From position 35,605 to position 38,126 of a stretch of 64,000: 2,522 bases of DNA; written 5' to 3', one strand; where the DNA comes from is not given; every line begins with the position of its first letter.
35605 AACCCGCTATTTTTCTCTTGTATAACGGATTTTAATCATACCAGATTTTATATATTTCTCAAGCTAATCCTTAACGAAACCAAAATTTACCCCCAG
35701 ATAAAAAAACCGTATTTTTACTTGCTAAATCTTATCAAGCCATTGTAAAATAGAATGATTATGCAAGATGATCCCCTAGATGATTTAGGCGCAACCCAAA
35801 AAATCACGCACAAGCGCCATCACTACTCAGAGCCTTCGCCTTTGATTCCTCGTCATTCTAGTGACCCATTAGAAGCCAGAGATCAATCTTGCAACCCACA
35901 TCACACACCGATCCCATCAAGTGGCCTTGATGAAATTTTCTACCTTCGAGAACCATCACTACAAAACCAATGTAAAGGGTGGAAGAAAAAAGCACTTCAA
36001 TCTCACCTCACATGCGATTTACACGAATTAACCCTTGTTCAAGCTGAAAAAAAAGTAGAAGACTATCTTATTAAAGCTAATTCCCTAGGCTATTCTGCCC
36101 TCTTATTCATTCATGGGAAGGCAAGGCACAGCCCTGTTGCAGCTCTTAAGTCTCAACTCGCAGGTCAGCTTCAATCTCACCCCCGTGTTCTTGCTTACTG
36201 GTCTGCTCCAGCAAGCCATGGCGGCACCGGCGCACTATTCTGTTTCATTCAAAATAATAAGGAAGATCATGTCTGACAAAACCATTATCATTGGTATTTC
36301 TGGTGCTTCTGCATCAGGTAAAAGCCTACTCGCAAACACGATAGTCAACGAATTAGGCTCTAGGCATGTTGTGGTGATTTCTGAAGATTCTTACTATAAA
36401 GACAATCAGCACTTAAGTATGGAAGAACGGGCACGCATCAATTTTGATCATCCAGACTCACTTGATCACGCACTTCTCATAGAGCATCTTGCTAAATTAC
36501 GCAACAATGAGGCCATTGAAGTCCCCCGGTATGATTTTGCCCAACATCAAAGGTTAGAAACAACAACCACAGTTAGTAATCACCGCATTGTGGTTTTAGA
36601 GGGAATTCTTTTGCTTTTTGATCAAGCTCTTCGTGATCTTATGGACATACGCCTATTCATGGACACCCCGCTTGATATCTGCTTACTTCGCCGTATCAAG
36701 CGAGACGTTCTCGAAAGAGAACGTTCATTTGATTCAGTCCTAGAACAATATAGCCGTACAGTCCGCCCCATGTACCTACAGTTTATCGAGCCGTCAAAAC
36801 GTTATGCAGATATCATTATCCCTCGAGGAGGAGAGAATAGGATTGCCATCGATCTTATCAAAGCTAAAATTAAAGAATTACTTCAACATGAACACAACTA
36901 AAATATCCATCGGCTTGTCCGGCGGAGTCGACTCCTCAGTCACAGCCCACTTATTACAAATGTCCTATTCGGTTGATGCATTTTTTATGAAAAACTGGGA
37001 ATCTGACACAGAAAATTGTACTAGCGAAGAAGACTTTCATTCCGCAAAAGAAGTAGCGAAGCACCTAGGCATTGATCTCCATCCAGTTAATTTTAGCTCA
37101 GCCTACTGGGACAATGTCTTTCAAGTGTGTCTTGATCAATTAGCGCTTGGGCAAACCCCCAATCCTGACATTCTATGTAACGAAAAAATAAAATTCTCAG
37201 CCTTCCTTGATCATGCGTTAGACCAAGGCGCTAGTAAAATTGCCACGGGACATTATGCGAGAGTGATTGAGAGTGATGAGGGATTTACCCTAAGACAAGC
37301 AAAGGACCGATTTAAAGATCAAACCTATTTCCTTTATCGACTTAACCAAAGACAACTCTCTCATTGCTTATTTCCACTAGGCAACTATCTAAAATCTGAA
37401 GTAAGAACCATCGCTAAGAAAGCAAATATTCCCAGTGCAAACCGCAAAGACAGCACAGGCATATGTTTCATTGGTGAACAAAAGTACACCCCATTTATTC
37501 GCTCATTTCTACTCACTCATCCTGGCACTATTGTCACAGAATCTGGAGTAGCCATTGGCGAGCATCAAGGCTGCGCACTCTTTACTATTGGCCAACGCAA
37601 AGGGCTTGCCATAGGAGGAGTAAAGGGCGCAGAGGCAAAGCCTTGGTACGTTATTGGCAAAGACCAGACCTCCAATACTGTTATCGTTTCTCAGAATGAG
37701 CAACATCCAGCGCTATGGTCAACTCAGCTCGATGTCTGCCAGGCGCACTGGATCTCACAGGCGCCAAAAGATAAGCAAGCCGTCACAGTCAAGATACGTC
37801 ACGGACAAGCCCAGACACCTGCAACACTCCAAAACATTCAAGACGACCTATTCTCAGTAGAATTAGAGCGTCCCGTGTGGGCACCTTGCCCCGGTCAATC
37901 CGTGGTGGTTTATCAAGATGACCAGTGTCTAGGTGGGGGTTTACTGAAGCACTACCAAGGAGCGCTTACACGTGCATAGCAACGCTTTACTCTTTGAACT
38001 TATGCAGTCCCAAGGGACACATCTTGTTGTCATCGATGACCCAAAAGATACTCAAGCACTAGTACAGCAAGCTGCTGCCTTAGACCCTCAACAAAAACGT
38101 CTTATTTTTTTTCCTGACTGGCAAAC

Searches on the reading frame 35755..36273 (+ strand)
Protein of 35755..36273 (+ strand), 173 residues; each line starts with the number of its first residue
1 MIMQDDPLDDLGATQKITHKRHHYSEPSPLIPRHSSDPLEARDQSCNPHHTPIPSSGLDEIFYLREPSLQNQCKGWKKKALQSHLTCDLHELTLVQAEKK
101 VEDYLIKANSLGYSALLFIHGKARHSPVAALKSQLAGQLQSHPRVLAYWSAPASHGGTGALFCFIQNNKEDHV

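Call 77: search_protein_families(library=pfam, proteins=[window:35755-36273:+], max_evalue=0.0001)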
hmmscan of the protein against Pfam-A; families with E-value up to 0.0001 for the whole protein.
window:35755-36273:+ (173 aa): 1 family
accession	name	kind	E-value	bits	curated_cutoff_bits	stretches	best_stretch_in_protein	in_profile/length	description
PF01713.27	Smr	-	5.1e-16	59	25.7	1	88-162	2-73/77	Smr domain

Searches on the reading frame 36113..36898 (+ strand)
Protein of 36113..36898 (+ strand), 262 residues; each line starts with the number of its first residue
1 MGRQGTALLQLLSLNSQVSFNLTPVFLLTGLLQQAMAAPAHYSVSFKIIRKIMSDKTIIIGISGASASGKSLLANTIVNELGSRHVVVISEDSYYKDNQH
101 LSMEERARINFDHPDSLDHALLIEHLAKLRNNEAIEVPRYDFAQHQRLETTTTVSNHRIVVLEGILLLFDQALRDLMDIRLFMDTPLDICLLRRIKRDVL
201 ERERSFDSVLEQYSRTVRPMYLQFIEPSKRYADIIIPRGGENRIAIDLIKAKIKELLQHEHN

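Call 77: search_protein_families(library=pfam, proteins=[window:36113-36898:+], max_evalue=0.0001)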
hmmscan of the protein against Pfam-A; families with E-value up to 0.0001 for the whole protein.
window:36113-36898:+ (262 aa): 1 family
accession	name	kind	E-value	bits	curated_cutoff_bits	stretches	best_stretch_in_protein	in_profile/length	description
PF00485.24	PRK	-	2.3e-41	142.2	22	1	59-244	1-195/196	Phosphoribulokinase / Uridine kinase family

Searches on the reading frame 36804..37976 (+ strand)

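Call 17: search_protein_families(library=pfam, proteins=[window:36804-37976:+], max_evalue=0.001)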
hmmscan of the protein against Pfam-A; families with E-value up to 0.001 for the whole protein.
window:36804-37976:+ (391 aa): 6 families
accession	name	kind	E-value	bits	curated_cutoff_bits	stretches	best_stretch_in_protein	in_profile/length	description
PF03054.22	tRNA_Me_trans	-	5.8e-71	238.8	20.6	1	33-224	2-201/202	tRNA methyl transferase HUP domain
PF20259.3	tRNA_Me_trans_M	-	8.2e-19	67.4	27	1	231-297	3-66/66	tRNA methyl transferase PRC-barrel domain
PF20258.4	tRNA_Me_trans_C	-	3.6e-18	66.1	20.6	1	307-380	2-76/77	Aminomethyltransferase beta-barrel domain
PF02540.23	NAD_synthase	-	1.3e-08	34.7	21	1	24-100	10-84/242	NAD synthase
PF00733.27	Asn_synthase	-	3.8e-06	27.2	21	1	33-100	19-82/354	Asparagine synthase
PF01171.26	ATP_bind_3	-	0.00028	21.1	27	0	34-210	2-162/182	PP-loop family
